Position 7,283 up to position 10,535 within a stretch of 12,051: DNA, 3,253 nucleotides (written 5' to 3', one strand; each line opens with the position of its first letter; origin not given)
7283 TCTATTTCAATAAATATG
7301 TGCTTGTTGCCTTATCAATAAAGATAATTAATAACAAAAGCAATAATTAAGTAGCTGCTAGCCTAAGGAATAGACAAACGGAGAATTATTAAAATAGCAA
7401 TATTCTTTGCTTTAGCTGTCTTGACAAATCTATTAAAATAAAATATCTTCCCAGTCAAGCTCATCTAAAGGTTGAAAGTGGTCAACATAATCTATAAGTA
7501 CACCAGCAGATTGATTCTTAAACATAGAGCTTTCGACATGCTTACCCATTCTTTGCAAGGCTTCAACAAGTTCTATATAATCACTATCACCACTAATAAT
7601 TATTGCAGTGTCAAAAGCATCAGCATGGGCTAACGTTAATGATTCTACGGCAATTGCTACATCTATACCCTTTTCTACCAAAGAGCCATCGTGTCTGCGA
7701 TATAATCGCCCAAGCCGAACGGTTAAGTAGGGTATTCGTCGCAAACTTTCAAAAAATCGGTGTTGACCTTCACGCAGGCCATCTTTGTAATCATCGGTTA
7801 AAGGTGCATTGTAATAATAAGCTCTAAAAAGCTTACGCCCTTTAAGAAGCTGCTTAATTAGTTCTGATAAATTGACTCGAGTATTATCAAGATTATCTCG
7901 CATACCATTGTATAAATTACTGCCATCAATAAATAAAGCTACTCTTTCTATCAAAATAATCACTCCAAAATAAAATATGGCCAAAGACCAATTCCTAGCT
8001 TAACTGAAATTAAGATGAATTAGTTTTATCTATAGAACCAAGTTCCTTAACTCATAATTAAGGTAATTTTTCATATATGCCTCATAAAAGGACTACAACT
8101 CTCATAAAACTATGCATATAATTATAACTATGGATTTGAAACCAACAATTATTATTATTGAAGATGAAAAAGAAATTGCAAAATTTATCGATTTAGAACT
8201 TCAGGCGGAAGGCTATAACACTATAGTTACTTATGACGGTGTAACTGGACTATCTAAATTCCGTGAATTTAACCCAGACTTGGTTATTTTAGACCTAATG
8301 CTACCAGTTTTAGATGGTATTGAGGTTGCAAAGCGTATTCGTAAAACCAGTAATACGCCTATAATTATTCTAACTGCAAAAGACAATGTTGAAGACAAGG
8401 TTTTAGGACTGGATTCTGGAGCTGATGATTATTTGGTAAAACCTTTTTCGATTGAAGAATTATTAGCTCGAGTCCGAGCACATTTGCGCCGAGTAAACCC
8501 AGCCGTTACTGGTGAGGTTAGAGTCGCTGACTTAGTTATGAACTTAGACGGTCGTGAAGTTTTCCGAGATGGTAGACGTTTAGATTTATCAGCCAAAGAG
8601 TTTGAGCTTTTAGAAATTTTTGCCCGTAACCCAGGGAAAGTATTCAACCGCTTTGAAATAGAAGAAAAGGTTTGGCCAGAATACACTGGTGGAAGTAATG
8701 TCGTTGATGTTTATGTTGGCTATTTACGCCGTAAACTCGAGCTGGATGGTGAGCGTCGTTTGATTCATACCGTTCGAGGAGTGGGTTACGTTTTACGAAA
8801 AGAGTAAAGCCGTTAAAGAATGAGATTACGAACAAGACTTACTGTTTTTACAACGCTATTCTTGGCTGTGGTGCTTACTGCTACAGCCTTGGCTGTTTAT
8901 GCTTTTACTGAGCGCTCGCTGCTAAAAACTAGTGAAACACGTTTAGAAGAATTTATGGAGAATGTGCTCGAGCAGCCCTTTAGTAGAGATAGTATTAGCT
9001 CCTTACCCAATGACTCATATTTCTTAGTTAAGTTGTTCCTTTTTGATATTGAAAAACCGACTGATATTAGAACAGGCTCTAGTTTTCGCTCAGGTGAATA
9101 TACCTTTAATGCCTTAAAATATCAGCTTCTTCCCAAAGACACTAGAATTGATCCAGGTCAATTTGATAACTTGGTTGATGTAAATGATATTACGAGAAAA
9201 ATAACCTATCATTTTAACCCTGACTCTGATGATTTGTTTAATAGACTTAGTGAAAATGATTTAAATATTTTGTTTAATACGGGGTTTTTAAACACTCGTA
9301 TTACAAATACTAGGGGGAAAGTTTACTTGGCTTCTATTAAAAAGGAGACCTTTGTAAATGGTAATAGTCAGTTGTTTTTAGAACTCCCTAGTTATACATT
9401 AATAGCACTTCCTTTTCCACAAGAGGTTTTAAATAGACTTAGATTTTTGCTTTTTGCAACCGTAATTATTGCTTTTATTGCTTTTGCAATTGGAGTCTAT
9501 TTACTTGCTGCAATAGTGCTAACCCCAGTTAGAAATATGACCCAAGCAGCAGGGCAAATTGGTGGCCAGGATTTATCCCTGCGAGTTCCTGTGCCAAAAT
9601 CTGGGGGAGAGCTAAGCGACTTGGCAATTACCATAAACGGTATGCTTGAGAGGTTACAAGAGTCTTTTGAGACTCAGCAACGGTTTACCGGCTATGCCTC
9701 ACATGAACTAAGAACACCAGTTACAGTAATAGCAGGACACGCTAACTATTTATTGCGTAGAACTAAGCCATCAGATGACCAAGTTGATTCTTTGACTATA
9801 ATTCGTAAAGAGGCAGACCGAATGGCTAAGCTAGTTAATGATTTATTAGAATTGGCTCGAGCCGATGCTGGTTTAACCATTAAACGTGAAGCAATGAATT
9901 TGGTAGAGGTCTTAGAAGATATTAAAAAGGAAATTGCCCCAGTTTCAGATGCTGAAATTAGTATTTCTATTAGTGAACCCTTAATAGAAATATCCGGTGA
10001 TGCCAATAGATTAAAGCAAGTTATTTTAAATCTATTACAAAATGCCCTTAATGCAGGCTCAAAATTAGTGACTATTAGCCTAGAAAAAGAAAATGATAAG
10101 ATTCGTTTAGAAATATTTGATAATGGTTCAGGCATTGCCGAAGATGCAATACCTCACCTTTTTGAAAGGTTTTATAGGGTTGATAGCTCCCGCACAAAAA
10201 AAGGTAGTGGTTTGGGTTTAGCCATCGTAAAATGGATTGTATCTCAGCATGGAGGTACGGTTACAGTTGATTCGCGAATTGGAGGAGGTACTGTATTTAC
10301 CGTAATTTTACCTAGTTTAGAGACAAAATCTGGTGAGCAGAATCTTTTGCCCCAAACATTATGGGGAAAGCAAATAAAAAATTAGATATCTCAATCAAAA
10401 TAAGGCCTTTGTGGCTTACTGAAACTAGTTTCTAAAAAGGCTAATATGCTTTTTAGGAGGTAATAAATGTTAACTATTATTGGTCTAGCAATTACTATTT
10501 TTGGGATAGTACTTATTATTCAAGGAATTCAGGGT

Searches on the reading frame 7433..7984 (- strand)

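Call 6: search_protein_families(library=pfam, proteins=[window:7433-7984:-])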
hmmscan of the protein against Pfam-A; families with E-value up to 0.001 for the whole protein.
window:7433-7984:- (183 aa): 1 family
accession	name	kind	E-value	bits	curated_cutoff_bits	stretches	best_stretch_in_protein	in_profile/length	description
PF01936.24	NYN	-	1.3e-24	87.8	24.2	1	14-173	1-144/145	NYN domain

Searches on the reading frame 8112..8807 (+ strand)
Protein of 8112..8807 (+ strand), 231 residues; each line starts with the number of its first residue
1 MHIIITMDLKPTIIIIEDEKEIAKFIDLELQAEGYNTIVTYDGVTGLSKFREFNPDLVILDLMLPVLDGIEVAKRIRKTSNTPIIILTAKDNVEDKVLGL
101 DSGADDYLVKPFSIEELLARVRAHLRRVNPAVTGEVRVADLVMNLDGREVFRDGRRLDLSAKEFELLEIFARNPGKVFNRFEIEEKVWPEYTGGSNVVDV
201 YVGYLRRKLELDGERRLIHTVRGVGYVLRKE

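Call 6: search_protein_families(library=pfam, proteins=[window:8112-8807:+])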
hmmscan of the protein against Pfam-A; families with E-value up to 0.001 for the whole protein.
window:8112-8807:+ (231 aa): 2 families
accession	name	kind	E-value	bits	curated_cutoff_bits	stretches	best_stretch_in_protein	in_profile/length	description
PF00072.30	Response_reg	-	3.3e-28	98.5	30.2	1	13-122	1-111/111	Response regulator receiver domain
PF00486.34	Trans_reg_C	-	1.7e-24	86.1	26.2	1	154-228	1-77/77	Transcriptional regulatory protein, C terminal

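Call 13: find_encoding_contigs(protein=window:8112-8807:+, flank=10000, max_places=10)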
Protein window:8112-8807:+ (231 aa): no gene with exactly this product is on record in the collection.

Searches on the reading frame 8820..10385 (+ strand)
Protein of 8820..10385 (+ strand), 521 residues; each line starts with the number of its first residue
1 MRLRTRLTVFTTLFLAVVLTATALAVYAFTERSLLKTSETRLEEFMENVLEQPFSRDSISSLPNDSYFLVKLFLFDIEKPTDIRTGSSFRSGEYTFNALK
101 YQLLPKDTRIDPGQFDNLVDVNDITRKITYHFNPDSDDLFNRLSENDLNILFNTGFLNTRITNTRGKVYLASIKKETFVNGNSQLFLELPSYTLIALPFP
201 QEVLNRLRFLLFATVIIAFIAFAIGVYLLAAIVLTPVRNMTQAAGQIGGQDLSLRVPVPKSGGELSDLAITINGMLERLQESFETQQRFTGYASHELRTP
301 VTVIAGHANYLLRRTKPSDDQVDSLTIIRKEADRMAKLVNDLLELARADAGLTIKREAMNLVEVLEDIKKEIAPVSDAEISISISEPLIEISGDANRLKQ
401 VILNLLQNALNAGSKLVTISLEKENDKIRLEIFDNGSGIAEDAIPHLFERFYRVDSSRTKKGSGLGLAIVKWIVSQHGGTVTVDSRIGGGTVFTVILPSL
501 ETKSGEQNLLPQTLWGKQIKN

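Call 6: search_protein_families(library=pfam, proteins=[window:8820-10385:+])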
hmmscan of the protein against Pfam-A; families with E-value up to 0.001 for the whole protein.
window:8820-10385:+ (521 aa): 4 families
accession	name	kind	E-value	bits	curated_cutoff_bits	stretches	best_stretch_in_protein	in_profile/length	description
PF02518.31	HATPase_c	-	5.3e-30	104.6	26.4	1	393-499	1-109/111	Histidine kinase-, DNA gyrase B-, and HSP90-like ATPase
PF00512.31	HisKA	-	5.6e-19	68.4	26.9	1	286-351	2-66/66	His Kinase A (phospho-acceptor) domain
PF00672.30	HAMP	-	3.9e-12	46.7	25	1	228-281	1-53/53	HAMP domain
PF13589.12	HATPase_c_3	-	3.6e-06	27.5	25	1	398-463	3-75/137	Histidine kinase-, DNA gyrase B-, and HSP90-like ATPase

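Call 36: list_cluster_members(proteins=[P0001, P0002, window:10467-11390:+, window:8820-10385:+, window:4875-6863:+, window:7433-7984:-, window:3475-4608:-, window:435-1328:-, window:100-438:-])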
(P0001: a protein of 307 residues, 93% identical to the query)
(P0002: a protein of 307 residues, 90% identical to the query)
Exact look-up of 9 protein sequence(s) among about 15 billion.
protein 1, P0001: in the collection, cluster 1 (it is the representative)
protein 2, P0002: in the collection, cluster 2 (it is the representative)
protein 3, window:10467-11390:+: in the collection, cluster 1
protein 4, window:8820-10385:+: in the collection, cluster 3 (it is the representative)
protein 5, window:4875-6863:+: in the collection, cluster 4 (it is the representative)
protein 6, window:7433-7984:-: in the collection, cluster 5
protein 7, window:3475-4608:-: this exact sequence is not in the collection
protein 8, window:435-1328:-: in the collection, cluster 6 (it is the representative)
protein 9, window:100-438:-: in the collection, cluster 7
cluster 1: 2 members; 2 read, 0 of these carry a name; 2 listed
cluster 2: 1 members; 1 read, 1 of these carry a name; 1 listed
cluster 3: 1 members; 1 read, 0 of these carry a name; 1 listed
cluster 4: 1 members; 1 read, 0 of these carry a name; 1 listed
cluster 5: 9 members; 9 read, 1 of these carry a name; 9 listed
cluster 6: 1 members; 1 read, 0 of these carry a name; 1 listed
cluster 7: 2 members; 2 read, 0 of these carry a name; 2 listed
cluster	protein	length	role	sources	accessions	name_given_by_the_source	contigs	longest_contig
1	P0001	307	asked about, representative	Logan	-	-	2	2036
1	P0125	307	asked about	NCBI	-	-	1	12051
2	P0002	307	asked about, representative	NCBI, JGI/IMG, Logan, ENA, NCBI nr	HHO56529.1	MAG TPA: prohibitin family protein [Trueperaceae bacterium] | prohibitin family protein [Trueperaceae bacterium]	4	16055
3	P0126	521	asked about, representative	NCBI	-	-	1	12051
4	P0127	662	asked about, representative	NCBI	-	-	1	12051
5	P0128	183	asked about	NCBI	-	-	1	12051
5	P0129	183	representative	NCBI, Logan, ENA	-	-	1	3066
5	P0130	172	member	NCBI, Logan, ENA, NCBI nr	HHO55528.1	MAG TPA: NYN domain-containing protein [Trueperaceae bacterium] | NYN domain-containing protein [Trueperaceae bacterium]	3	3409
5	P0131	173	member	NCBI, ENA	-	-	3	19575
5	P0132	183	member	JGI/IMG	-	-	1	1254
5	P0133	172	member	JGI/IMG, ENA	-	-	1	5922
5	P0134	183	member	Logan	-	-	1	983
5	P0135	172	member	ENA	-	-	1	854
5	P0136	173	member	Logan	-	-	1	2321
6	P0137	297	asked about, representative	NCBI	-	-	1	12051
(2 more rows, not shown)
